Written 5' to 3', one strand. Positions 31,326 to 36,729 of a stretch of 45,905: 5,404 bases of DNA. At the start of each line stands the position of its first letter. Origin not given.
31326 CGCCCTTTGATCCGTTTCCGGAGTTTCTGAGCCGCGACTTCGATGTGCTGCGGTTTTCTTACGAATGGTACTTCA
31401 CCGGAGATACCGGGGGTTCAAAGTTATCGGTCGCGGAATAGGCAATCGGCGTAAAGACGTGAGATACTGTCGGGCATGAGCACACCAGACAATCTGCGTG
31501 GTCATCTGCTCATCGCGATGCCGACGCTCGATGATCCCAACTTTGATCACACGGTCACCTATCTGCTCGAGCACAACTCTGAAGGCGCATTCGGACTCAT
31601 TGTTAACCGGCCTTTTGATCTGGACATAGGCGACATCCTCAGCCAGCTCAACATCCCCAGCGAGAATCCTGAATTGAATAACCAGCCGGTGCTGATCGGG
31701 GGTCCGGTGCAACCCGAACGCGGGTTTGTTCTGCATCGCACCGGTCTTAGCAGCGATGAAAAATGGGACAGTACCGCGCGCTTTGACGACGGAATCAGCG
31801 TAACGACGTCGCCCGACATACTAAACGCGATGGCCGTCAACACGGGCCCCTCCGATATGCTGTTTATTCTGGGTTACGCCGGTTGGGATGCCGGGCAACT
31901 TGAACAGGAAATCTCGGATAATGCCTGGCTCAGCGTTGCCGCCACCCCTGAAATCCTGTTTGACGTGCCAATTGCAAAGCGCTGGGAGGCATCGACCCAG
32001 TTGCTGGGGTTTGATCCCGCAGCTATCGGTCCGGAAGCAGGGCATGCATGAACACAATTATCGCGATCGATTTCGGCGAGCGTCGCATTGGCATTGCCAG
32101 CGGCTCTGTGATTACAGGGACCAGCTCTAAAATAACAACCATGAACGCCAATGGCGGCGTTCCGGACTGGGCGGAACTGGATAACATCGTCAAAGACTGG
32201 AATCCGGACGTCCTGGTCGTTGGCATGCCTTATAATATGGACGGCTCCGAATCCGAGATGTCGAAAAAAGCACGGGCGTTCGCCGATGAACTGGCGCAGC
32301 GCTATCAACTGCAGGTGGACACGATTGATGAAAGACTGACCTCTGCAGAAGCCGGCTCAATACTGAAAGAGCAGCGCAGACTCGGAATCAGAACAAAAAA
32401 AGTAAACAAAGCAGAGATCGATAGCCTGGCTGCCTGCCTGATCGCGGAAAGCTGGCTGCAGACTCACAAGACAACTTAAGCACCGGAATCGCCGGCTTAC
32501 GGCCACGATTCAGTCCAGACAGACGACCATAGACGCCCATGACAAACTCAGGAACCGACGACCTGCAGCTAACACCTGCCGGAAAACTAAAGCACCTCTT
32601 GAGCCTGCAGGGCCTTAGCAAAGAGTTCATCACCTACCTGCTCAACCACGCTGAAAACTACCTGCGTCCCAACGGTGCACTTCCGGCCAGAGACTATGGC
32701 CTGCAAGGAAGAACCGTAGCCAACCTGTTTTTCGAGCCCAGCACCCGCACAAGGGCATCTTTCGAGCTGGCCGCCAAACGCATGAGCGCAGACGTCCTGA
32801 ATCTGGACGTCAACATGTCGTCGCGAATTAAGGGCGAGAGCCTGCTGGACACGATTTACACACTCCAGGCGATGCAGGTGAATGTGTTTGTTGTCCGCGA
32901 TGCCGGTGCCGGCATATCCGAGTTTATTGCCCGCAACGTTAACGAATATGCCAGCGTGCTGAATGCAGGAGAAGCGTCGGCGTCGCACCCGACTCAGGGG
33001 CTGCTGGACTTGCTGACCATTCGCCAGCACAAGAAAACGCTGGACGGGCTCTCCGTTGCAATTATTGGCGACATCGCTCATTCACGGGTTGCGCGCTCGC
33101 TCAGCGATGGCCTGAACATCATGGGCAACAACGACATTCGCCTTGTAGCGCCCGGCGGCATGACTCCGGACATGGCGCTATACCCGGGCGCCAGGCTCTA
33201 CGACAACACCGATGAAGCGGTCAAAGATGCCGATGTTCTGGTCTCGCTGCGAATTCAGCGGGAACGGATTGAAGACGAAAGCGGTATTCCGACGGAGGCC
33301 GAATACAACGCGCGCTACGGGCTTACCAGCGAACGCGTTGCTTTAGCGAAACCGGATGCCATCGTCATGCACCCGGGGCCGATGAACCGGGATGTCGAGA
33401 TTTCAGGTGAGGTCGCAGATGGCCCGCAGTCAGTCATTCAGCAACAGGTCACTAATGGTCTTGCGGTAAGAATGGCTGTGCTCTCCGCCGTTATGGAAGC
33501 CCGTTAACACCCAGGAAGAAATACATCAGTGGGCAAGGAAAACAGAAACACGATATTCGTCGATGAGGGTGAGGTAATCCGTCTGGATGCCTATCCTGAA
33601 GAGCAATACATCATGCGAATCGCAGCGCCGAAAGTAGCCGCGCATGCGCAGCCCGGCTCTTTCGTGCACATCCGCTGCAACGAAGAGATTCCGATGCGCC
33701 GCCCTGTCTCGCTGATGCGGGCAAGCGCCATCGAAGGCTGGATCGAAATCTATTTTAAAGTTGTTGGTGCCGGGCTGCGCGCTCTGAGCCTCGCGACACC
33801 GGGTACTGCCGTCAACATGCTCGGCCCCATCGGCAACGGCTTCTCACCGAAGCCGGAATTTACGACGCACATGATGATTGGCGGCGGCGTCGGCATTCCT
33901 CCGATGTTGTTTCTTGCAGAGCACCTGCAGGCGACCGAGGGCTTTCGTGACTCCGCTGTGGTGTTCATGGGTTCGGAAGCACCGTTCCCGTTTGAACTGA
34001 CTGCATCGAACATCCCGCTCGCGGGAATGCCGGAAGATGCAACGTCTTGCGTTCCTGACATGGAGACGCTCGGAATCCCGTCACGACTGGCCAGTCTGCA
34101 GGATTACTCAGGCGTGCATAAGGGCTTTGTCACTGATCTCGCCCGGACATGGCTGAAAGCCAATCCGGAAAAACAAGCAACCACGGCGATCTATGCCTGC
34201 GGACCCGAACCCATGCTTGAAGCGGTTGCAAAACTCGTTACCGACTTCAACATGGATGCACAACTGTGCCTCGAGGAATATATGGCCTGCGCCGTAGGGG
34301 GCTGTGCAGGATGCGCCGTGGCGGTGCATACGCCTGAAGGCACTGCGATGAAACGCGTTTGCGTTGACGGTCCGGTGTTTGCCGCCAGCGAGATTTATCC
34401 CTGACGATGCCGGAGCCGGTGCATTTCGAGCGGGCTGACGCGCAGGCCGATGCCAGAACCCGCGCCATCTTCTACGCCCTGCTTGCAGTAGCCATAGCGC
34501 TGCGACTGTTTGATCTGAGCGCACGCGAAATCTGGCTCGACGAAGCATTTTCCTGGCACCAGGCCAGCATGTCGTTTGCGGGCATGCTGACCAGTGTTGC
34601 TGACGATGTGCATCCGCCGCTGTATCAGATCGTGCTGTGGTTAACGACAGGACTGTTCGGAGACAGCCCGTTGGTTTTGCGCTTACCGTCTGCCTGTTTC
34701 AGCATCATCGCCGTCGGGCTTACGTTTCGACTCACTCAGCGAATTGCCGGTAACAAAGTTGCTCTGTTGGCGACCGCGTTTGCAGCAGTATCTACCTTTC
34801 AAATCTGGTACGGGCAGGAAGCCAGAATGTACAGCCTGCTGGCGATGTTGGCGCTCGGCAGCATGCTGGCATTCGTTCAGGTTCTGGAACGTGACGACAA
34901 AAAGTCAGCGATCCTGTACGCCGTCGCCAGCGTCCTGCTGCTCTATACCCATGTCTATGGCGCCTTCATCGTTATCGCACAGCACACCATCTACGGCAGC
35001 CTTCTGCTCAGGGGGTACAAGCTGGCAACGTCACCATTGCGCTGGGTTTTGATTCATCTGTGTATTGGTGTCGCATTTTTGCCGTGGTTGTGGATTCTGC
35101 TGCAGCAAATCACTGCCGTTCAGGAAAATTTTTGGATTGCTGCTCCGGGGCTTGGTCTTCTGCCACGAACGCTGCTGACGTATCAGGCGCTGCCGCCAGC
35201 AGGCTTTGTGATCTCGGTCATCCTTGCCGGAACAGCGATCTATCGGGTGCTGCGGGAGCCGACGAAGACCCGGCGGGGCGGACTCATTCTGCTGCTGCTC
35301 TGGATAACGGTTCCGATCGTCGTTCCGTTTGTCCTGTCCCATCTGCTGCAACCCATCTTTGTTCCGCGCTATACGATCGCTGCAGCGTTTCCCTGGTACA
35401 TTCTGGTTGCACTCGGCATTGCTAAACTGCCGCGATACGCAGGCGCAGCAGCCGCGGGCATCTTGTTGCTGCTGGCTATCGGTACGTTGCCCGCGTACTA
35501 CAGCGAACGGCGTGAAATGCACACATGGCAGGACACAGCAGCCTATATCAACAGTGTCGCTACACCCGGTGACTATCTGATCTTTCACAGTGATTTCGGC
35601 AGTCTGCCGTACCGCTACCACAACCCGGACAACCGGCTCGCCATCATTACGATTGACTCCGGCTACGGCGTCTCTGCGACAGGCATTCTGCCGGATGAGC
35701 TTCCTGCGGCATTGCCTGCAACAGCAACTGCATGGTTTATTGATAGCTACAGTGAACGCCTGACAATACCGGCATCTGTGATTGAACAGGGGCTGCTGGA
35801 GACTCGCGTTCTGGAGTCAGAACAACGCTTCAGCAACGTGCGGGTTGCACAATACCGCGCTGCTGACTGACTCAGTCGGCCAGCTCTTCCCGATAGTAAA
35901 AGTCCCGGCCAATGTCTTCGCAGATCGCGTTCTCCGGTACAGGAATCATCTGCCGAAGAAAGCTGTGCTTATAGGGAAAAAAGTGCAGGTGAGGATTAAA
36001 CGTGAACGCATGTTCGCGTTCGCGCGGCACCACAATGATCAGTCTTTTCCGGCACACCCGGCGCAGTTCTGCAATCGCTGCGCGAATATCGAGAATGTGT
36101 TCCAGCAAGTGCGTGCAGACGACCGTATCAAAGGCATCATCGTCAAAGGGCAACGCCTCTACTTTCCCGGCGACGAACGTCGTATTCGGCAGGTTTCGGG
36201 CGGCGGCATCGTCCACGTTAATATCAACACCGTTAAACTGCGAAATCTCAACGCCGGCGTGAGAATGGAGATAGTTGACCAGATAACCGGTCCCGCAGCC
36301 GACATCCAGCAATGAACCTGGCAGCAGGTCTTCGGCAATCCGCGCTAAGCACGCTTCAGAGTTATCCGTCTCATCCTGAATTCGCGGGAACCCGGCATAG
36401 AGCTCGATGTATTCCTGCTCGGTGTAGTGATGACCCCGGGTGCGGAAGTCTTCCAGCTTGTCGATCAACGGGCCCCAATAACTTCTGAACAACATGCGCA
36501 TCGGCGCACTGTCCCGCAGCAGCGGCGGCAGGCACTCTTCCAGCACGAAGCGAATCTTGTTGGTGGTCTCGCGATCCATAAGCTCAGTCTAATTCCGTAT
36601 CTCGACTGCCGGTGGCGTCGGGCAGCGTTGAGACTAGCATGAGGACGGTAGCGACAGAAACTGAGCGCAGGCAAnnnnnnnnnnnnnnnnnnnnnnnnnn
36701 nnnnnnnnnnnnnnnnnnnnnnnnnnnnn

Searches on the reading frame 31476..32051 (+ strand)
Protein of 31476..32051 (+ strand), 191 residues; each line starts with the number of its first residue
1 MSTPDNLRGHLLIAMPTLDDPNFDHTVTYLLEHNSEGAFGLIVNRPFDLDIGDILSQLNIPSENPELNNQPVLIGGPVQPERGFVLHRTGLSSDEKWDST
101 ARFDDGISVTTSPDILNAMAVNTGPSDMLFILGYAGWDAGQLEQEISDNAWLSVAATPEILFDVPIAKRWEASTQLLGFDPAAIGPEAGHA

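Call 20: search_protein_families(library=ncbifam, max_evalue=1e-10, proteins=[window:31476-32051:+])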
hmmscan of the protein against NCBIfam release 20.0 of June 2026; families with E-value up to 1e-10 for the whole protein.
window:31476-32051:+ (191 aa): 7 families
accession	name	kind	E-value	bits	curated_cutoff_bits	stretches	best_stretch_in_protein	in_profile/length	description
NF001266.0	PRK00228.1-1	equivalog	2.4e-66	222.9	198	1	6-191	3-187/187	YqgE/AlgH family protein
NF001267.0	PRK00228.1-2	equivalog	7.5e-58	195.4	284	1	6-191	9-192/192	YqgE/AlgH family protein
NF001268.0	PRK00228.1-4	equivalog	1.5e-52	178.3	216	1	5-191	12-201/201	YqgE/AlgH family protein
NF001270.0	PRK00228.2-2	equivalog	1e-28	100.1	225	1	6-170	10-169/193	YqgE/AlgH family protein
NF001271.0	PRK00228.2-3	equivalog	5.1e-23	81.8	254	1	8-178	11-173/189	YqgE/AlgH family protein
NF001272.0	PRK00228.2-4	equivalog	3.4e-19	69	241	1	8-167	17-171/198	YqgE/AlgH family protein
NF001269.0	PRK00228.2-1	equivalog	5.3e-18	65.5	278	1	9-181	21-185/201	YqgE/AlgH family protein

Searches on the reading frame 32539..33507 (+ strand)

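Call 20: search_protein_families(library=ncbifam, max_evalue=1e-10, proteins=[window:32539-33507:+])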
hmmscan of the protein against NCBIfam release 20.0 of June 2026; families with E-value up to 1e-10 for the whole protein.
window:32539-33507:+ (322 aa): 15 families
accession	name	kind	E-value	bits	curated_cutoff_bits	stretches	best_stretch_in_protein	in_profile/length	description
NF002032.1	PRK00856.1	equivalog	3.6e-104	348.1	263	1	18-319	1-297/297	aspartate carbamoyltransferase catalytic subunit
TIGR00670.1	asp_carb_tr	equivalog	2e-83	280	236.95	1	18-319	1-303/304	aspartate carbamoyltransferase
NF010387.0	PRK13814.1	equivalog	7.9e-83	277.9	660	1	19-317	7-301/310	aspartate carbamoyltransferase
NF008853.0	PRK11891.1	equivalog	1.5e-40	139.2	560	1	18-319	89-398/430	aspartate carbamoyltransferase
NF006046.0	PRK08192.1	equivalog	1.2e-39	136.6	512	1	18-319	7-317/339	aspartate carbamoyltransferase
NF001986.0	PRK00779.1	subfamily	1.8e-39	135.7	306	1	16-320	4-305/307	ornithine carbamoyltransferase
TIGR00658.1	orni_carb_tr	equivalog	8.3e-38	130.3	280.85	1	18-319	1-303/304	ornithine carbamoyltransferase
NF009916.0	PRK13376.1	equivalog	5.4e-25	87.9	800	1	60-317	53-331/525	bifunctional aspartate carbamoyltransferase catalytic subunit/aspartate carbamoyltransferase regulatory subunit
NF003286.0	PRK04284.1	subfamily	3.3e-23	82.3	515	1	18-289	7-285/332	ornithine carbamoyltransferase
TIGR04384.1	putr_carbamoyl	exception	1.6e-22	80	500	1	25-187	7-165/330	putrescine carbamoyltransferase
NF011380.0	PRK14805.1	equivalog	3.8e-22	78.7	421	1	18-319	2-300/302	ornithine carbamoyltransferase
NF003384.0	PRK04523.1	equivalog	4.7e-19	68.6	288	0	16-92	2-73/336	N-acetylornithine carbamoyltransferase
NF002470.0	PRK01713.1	equivalog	2.5e-17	63.3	545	1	16-214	6-198/334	ornithine carbamoyltransferase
NF011379.0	PRK14804.1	equivalog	5.5e-15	55.3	373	1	16-320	5-310/311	ornithine carbamoyltransferase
NF009213.0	PRK12562.1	subfamily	1.9e-14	53.8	559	1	18-215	7-199/334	ornithine carbamoyltransferase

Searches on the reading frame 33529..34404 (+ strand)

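Call 20: search_protein_families(library=ncbifam, max_evalue=1e-10, proteins=[window:33529-34404:+])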
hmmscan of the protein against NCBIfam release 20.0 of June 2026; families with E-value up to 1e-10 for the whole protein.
window:33529-34404:+ (291 aa): 12 families
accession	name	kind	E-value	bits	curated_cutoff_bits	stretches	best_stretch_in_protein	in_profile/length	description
NF000799.0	PRK00054.1-4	equivalog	3.2e-37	128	314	2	24-136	17-133/258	dihydroorotate dehydrogenase electron transfer subunit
NF000798.0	PRK00054.1-3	equivalog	2.8e-32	112.3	219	1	26-289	20-242/244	dihydroorotate dehydrogenase electron transfer subunit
NF004862.0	PRK06222.1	subfamily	7.2e-30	104.4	220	2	20-136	8-123/281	sulfide/dihydroorotate dehydrogenase-like FAD/NAD-binding protein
NF000797.0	PRK00054.1-2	equivalog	3.5e-28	98.6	270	2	216-289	193-265/267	dihydroorotate dehydrogenase electron transfer subunit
NF000796.0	PRK00054.1-1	equivalog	4e-27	95.1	224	1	192-289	149-235/254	dihydroorotate dehydrogenase electron transfer subunit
NF009414.0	PRK12778.1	equivalog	8.1e-27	93.8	1103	2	16-136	4-123/752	bifunctional dihydroorotate dehydrogenase B NAD binding subunit/NADPH-dependent glutamate synthase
NF006220.0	PRK08345.1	subfamily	1.2e-19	70.7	395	1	24-286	25-284/294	cytochrome-c3 hydrogenase subunit gamma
NF009415.0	PRK12779.1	equivalog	4.6e-14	51.3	1519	1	24-286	661-915/944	putative bifunctional glutamate synthase subunit beta/2-polyprenylphenol hydroxylase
NF040835.1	sulfhyd_HydG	equivalog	6.9e-14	51.8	650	0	211-288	208-283/292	NADPH-dependent hydrogenase/sulfhydrogenase 1 subunit gamma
NF009413.0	PRK12775.1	equivalog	4.9e-13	47.8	1895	0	194-286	161-245/1006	putative trifunctional 2-polyprenylphenol hydroxylase/glutamate synthase subunit beta/ferritin domain-containing protein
NF004470.0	PRK05802.1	equivalog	6.6e-12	45.1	313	0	3-105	60-162/330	sulfide/dihydroorotate dehydrogenase-like FAD/NAD-binding protein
NF040830.1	sulfhyd_ShyC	equivalog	7e-12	45.1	600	1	34-286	31-278/288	NAD(P)-dependent hydrogenase/sulfhydrogenase 2 subunit gamma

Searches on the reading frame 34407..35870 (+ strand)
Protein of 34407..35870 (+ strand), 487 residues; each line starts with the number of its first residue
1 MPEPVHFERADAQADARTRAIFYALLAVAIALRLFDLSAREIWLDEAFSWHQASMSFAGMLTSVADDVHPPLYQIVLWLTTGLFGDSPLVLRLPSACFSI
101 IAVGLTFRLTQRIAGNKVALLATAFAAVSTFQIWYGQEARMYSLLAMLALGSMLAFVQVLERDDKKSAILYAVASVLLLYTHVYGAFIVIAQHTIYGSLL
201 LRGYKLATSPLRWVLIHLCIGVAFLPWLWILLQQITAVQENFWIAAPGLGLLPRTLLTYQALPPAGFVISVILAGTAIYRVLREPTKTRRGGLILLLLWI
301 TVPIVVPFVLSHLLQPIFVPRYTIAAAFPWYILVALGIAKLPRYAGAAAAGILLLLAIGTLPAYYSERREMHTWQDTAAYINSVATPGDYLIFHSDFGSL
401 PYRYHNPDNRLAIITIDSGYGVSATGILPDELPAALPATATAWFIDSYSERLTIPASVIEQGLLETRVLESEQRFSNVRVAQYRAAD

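Call 20: search_protein_families(library=ncbifam, max_evalue=1e-10, proteins=[window:34407-35870:+])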
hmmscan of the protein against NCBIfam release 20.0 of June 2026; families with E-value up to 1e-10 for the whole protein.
window:34407-35870:+ (487 aa): 1 family
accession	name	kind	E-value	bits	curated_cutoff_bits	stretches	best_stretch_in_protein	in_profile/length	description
NF052499.1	MnslTaseMT1671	equivalog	5.8e-19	67.9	900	1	18-393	27-406/523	mannosyltransferase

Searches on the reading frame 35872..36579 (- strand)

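Call 20: search_protein_families(library=ncbifam, max_evalue=1e-10, proteins=[window:35872-36579:-])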
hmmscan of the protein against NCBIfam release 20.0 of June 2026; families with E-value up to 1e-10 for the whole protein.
window:35872-36579:- (235 aa): 2 families
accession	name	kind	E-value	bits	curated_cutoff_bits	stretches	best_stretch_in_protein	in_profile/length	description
NF041255.1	mycofact_MftM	equivalog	7.9e-15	54.9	200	1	78-199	130-255/289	mycofactocin oligosaccharide methyltransferase MftM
NF045667.1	MTase_DVU1556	equivalog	8.3e-14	51.5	155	1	89-178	25-113/213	DVU_1556 family methyltransferase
